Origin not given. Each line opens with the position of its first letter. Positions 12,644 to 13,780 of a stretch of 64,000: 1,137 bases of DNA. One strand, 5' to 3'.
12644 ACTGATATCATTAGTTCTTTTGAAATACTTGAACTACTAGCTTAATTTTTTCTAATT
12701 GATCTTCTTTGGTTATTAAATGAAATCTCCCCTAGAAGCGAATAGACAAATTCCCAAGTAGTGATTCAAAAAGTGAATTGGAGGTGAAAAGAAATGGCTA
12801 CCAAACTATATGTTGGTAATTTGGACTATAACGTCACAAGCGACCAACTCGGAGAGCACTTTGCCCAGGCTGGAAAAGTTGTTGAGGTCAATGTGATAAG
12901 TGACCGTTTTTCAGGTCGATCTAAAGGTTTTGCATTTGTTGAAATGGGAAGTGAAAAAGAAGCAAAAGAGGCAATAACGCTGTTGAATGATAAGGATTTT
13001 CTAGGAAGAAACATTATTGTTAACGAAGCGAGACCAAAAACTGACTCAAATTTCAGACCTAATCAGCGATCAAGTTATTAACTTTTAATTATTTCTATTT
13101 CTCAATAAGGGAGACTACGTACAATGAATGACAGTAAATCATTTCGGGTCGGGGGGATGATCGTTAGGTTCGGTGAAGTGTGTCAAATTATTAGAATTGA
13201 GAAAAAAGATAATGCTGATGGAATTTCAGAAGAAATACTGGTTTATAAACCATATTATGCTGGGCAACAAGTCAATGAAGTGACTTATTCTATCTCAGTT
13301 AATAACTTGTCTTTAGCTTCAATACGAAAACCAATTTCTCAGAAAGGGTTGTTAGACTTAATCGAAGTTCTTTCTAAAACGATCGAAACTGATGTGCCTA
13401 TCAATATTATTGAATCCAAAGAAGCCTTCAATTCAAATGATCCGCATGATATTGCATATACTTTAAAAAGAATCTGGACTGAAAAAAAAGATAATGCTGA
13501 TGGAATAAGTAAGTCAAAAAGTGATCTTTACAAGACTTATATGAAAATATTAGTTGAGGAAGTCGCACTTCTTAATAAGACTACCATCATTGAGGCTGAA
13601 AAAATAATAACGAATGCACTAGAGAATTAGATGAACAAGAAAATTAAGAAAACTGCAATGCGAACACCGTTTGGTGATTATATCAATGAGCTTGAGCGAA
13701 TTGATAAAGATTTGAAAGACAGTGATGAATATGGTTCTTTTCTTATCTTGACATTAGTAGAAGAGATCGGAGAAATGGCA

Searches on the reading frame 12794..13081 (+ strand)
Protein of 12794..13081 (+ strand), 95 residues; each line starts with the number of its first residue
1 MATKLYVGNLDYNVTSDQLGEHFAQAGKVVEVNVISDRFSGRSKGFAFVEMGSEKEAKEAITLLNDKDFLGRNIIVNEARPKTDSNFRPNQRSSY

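Call 16: search_protein_families(library=pfam, proteins=[window:12794-13081:+])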
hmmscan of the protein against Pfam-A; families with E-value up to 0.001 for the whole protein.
window:12794-13081:+ (95 aa): 1 family
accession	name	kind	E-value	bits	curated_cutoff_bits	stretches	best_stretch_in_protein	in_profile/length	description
PF00076.28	RRM_1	-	1.5e-20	73.2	20.7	1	5-74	1-69/70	RNA recognition motif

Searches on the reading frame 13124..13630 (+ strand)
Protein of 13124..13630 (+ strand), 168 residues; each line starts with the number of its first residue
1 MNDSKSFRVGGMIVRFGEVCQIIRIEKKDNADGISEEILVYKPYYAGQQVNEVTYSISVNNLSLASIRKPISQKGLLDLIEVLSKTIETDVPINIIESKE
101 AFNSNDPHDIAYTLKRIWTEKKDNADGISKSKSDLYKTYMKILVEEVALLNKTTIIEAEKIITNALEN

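Call 16: search_protein_families(library=pfam, proteins=[window:13124-13630:+])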
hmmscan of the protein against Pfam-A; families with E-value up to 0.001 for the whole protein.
window:13124-13630:+ (168 aa): 1 family
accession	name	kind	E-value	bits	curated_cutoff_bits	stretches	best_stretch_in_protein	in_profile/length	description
PF21095.3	CarD_C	-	0.00072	20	23.1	0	99-162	25-86/87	CarD, C-terminal domain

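Call 34: find_encoding_contigs(protein=window:13124-13630:+, flank=10000, max_places=10)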
Protein window:13124-13630:+ (168 aa): 1 contig read that carries it; 1 place shown.
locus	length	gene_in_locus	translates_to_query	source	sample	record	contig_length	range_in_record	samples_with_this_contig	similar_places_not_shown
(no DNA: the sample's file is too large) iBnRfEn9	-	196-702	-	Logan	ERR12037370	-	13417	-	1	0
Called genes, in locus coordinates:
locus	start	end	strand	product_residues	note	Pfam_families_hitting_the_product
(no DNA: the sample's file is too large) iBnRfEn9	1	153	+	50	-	?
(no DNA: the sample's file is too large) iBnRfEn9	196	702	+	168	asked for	-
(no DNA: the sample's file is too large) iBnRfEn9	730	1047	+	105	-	PF03819:MazG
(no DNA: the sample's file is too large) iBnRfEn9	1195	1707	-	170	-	PF03703:bPH_2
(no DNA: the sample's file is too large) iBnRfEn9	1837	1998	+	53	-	PF01455:HupF_HypC (weak)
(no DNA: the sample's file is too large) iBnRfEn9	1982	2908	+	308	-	PF00892:EamA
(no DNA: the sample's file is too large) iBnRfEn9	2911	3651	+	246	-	PF19927:DUF6390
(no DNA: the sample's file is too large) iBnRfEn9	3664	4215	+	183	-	PF07690:MFS_1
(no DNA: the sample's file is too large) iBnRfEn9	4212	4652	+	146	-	-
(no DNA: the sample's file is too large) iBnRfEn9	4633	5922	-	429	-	PF00374:NiFeSe_Hases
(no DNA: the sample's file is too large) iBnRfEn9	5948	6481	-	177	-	PF01058:Oxidored_q6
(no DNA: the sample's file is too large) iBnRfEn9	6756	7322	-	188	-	PF01161:PBP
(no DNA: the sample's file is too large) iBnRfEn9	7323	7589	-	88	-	-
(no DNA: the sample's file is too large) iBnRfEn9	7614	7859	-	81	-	PF00462:Glutaredoxin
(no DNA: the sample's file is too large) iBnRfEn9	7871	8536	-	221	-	PF00081:Sod_Fe_N, PF02777:Sod_Fe_C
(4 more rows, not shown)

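Call 35: find_homologous_proteins(query=window:13124-13630:+, max_evalue=1e-10)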
Query window:13124-13630:+ (168 aa): 11 proteins with E <= 1e-10 among 278 candidates.
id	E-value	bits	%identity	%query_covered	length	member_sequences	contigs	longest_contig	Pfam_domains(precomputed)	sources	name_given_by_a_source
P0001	1.1e-100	352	100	100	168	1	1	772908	-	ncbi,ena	-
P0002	3.7e-76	272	79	100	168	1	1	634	PF21095.4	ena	-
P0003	4.8e-72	259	77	100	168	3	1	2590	PF21095.4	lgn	-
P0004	7.5e-70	252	75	93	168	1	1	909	PF21095.4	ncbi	-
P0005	7.6e-69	248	75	99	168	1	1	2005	PF21095.4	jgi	jgi:RNA polymerase-interacting CarD/CdnL/TRCF family regulator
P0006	1.1e-68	248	73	93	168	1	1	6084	PF21095.4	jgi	jgi:RNA polymerase-interacting CarD/CdnL/TRCF family regulator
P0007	2.7e-62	227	67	99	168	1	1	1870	PF21095.4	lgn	-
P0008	1.2e-54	202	59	100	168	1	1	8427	-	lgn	-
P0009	1.0e-50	189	68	81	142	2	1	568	-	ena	-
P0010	9.1e-48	180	55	99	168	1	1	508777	PF21095.4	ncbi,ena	-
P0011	9.2e-36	141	79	54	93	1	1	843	PF21095.4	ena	-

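Call 36: find_encoding_contigs(protein=P0010, flank=10000, max_places=3)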
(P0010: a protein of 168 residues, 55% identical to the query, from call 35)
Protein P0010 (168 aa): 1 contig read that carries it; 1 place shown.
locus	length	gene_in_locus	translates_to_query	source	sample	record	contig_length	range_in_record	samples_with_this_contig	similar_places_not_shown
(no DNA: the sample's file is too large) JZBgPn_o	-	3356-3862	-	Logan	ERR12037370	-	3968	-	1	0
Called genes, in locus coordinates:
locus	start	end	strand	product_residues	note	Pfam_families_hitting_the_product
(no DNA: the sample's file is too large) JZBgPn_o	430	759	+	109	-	PF00076:RRM_1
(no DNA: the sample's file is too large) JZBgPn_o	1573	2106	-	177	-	PF01396:Zn_ribbon_Top1 (faint), PF06677:Auto_anti-p27 (faint), PF13240:Zn_Ribbon_1 (faint), PF03119:DNA_ligase_ZBD (faint)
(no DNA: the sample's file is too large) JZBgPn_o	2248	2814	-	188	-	PF01184:Gpr1_Fun34_YaaH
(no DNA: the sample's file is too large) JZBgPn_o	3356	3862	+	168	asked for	PF21095:CarD_C (weak)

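Call 37: find_encoding_contigs(protein=P0008, flank=10000, max_places=3)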
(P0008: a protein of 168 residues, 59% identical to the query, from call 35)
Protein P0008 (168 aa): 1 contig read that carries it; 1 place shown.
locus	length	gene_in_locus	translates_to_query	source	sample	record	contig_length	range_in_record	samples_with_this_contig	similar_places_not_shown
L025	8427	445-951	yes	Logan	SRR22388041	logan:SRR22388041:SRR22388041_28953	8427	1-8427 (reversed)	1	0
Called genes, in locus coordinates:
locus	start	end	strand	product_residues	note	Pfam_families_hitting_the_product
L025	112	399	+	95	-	PF00076:RRM_1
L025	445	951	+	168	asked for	-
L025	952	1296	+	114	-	PF03819:MazG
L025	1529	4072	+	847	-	PF11369:DUF3160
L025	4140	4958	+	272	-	PF01875:Memo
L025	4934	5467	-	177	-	PF03703:bPH_2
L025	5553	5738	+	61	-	PF01455:HupF_HypC (weak)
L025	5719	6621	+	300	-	PF00892:EamA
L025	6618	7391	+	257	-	PF19927:DUF6390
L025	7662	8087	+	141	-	-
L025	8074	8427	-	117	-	?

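Call 38: find_encoding_contigs(protein=P0006, flank=10000, max_places=3)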
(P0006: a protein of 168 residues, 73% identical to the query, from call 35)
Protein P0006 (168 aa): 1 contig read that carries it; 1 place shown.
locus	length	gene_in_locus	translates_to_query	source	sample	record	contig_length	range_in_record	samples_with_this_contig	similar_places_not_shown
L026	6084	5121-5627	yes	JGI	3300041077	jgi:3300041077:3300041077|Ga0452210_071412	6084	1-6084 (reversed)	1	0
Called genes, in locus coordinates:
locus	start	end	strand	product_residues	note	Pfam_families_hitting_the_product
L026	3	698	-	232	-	?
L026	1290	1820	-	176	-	PF13420:Acetyltransf_4 (weak), PF13527:Acetyltransf_9, PF00583:Acetyltransf_1, PF13673:Acetyltransf_10, PF13508:Acetyltransf_7, PF08445:FR47 (weak)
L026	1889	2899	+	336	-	-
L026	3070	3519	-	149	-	PF00583:Acetyltransf_1, PF13673:Acetyltransf_10, PF13508:Acetyltransf_7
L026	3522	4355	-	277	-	PF04794:YdjC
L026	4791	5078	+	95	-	PF00076:RRM_1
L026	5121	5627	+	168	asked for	PF21095:CarD_C (weak)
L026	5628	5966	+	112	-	PF03819:MazG (weak)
